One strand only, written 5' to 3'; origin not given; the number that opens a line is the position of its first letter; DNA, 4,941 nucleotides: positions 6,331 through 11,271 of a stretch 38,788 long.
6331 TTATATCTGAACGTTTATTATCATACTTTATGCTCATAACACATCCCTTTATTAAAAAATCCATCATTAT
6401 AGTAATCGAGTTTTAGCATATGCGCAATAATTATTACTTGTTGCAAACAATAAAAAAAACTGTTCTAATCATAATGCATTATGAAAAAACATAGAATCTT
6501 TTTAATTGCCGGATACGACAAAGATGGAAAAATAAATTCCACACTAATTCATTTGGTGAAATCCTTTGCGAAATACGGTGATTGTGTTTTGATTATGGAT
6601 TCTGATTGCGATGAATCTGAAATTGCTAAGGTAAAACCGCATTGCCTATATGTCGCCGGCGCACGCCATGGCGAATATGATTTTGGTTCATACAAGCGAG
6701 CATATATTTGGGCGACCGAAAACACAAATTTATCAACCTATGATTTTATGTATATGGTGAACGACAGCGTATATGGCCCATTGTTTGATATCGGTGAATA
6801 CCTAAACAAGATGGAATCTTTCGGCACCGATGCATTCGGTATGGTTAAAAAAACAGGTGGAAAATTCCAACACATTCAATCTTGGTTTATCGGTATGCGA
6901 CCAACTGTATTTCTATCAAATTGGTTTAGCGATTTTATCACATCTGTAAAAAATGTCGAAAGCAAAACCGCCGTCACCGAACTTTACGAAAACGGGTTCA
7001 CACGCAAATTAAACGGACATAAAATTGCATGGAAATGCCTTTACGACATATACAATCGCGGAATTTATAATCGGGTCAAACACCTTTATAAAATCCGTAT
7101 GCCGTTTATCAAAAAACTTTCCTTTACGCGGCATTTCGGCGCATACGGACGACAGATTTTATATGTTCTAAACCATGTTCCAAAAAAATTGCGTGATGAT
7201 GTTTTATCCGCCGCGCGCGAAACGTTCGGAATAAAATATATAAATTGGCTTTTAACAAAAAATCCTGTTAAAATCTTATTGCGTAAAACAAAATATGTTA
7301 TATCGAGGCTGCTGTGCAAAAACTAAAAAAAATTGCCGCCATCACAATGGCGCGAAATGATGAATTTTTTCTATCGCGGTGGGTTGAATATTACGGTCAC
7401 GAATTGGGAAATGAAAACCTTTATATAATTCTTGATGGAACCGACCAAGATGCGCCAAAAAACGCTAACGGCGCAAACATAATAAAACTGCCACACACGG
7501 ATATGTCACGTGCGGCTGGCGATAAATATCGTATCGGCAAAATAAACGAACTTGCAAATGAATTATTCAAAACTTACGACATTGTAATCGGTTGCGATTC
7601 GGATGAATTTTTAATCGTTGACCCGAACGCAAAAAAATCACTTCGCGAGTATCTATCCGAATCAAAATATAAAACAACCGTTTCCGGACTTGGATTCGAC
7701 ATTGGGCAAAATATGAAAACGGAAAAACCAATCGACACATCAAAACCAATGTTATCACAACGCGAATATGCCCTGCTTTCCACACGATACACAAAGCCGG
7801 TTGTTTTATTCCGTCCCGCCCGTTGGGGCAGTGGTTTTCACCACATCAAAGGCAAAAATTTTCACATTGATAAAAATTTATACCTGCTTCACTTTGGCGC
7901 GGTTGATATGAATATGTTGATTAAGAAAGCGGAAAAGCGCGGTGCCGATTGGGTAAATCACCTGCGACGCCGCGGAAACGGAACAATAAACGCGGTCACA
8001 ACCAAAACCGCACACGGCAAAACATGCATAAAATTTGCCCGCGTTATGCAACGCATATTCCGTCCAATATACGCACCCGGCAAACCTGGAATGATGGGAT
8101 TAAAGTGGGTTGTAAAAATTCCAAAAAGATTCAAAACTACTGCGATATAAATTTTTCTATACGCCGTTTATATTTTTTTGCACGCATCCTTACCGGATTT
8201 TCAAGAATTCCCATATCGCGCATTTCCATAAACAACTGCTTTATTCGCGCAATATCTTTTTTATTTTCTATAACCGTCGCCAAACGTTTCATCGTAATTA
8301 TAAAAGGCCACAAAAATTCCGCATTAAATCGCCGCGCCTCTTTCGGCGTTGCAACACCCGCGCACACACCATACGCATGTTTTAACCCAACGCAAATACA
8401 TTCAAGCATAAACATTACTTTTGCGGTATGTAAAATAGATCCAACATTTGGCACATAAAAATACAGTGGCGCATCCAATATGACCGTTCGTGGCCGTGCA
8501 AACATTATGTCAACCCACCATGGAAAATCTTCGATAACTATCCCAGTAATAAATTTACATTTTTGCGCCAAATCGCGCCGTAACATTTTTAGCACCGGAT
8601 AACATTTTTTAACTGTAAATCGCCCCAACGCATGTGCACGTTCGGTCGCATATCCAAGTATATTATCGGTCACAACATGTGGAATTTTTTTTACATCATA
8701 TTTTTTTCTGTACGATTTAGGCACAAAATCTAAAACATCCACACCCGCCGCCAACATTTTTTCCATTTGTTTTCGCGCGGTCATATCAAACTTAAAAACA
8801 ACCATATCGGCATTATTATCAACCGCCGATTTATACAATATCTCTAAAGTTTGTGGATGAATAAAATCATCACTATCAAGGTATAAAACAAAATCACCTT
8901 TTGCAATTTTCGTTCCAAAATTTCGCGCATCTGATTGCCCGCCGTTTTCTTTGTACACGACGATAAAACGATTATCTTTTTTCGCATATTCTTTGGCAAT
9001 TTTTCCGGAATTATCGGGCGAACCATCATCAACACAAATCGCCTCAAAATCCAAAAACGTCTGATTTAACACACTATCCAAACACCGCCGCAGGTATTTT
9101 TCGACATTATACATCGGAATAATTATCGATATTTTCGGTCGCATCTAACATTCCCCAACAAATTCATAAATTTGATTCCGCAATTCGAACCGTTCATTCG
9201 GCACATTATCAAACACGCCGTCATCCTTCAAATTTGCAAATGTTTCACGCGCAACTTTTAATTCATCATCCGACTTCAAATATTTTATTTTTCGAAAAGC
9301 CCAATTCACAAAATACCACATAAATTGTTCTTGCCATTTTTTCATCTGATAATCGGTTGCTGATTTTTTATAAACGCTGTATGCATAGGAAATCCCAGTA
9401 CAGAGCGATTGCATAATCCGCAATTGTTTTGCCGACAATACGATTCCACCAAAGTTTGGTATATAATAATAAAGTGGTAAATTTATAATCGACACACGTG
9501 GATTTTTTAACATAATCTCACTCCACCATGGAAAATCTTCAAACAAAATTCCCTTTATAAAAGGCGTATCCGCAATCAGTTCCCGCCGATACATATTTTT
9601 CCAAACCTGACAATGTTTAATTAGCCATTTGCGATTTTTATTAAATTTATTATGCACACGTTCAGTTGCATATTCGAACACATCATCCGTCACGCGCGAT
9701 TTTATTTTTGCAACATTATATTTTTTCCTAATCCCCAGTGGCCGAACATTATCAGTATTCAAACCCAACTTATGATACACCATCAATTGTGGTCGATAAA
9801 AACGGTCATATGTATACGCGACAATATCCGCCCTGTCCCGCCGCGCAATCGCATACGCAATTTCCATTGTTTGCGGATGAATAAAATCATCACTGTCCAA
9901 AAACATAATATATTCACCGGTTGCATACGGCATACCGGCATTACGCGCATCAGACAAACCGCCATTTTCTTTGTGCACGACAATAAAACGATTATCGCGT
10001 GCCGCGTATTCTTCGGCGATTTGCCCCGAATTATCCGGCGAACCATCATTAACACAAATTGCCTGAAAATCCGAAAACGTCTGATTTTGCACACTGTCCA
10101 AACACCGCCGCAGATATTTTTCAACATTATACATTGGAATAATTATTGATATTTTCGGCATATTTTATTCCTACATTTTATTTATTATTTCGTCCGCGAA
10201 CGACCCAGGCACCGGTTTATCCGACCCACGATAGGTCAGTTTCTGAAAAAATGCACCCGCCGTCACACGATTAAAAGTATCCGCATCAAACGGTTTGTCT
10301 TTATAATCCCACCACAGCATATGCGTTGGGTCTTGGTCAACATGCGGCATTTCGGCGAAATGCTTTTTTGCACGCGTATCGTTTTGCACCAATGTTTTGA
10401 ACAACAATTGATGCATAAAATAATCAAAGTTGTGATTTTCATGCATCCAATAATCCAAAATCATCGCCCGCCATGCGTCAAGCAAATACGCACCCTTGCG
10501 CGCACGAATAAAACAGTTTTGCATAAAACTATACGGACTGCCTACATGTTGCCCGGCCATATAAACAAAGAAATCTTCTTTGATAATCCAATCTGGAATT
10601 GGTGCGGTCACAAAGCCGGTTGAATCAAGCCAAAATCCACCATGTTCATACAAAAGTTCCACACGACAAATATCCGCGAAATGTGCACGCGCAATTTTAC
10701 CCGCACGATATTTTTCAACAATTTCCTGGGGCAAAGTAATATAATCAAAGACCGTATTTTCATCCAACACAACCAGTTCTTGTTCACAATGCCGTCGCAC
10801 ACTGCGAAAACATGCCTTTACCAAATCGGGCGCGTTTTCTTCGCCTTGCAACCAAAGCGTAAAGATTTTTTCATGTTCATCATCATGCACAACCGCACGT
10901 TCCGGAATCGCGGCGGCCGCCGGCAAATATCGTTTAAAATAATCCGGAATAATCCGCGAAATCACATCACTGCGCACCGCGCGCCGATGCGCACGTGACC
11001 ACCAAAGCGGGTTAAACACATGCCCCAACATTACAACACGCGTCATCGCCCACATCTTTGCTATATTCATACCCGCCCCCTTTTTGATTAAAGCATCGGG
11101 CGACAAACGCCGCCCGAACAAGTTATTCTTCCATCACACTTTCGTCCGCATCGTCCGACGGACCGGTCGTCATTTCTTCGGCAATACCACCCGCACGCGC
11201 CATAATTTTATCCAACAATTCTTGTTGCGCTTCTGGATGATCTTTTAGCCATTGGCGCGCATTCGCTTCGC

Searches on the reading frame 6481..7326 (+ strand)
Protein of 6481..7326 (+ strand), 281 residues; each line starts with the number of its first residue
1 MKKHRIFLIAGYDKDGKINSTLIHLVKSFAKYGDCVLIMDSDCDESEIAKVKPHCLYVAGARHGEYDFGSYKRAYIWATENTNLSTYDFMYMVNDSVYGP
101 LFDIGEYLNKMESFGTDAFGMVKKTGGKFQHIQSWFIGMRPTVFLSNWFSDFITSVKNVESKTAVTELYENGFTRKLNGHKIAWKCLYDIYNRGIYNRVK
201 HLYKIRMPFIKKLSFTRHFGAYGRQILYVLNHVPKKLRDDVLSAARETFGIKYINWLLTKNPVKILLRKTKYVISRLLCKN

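Call 88: search_protein_families(library=pfam, proteins=[window:6481-7326:+], max_evalue=0.00001)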
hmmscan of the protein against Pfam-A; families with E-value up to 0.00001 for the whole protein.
window:6481-7326:+ (281 aa): 1 family
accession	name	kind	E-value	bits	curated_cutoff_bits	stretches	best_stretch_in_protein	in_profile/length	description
PF05045.17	RgpF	-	9.8e-18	64.5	25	1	37-220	3-202/503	Rhamnan synthesis protein F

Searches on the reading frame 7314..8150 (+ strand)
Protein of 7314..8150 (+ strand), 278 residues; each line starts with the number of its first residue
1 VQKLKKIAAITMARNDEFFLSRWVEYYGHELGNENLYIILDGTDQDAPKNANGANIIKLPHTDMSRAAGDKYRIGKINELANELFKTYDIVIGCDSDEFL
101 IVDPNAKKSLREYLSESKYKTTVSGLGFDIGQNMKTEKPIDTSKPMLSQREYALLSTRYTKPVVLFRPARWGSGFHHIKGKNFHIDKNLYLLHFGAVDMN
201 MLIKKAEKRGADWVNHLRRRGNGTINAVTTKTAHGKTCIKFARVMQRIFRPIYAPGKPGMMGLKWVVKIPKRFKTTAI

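Call 88: search_protein_families(library=pfam, proteins=[window:7314-8150:+], max_evalue=0.00001)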
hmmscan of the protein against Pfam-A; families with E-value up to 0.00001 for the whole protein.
window:7314-8150:+ (278 aa): 1 family
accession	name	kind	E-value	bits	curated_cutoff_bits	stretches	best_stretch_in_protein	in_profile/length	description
PF13704.12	Glyco_tranf_2_4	-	3.9e-12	47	27.5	1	14-113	1-97/98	Glycosyl transferase family 2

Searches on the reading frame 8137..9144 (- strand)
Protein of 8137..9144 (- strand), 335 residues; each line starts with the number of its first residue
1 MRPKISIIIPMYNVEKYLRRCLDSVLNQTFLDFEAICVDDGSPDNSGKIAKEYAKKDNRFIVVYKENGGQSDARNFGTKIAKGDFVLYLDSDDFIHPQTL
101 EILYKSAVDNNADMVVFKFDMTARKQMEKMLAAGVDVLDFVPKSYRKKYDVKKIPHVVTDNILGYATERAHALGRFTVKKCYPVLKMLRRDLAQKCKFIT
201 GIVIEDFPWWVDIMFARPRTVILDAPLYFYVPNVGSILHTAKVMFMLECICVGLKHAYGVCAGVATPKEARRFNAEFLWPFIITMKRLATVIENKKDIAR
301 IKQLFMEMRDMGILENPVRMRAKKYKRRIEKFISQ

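Call 88: search_protein_families(library=pfam, proteins=[window:8137-9144:-], max_evalue=0.00001)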
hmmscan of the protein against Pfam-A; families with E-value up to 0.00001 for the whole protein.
window:8137-9144:- (335 aa): 3 families
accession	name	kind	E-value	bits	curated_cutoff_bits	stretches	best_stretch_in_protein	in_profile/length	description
PF00535.33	Glycos_transf_2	-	2.6e-41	141.8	23.3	1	6-161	1-156/168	Glycosyl transferase family 2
PF13641.12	Glyco_tranf_2_3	-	7.1e-12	46.3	27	1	3-182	1-175/230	Glycosyltransferase like family 2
PF10111.15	Glyco_tranf_2_2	-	5.5e-11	42.9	27.3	1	6-107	1-110/276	Glycosyltransferase like family 2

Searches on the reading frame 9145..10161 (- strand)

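Call 88: search_protein_families(library=pfam, proteins=[window:9145-10161:-], max_evalue=0.00001)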
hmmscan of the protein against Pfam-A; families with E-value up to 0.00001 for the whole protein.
window:9145-10161:- (338 aa): 3 families
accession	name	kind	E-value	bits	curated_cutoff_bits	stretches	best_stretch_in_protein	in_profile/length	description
PF00535.33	Glycos_transf_2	-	2.3e-39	135.5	23.3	1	5-124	1-121/168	Glycosyl transferase family 2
PF10111.15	Glyco_tranf_2_2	-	2.5e-10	40.8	27.3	1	5-105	1-105/276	Glycosyltransferase like family 2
PF13641.12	Glyco_tranf_2_3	-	1.5e-09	38.6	27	1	2-117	1-121/230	Glycosyltransferase like family 2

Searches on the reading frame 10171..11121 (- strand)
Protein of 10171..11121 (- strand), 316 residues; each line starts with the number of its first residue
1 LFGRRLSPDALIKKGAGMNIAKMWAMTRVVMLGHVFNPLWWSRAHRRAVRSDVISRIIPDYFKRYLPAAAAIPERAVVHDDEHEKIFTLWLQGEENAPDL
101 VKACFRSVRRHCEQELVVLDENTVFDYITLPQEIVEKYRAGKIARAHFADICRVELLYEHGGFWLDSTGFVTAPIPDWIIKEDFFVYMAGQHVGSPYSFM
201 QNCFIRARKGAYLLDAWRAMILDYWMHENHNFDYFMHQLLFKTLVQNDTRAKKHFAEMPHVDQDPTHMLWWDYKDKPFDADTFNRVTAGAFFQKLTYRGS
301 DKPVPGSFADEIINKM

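Call 88: search_protein_families(library=pfam, proteins=[window:10171-11121:-], max_evalue=0.00001)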
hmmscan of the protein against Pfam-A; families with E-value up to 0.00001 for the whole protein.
window:10171-11121:- (316 aa): 2 families
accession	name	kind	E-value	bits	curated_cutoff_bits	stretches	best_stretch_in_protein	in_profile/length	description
PF05704.18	Caps_synth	-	2.7e-61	207.8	24.5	1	47-299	14-264/278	Capsular polysaccharide synthesis protein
PF04488.21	Gly_transf_sug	-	6.4e-06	27.2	23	0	99-184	2-92/93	Glycosyltransferase sugar-binding region containing DXD motif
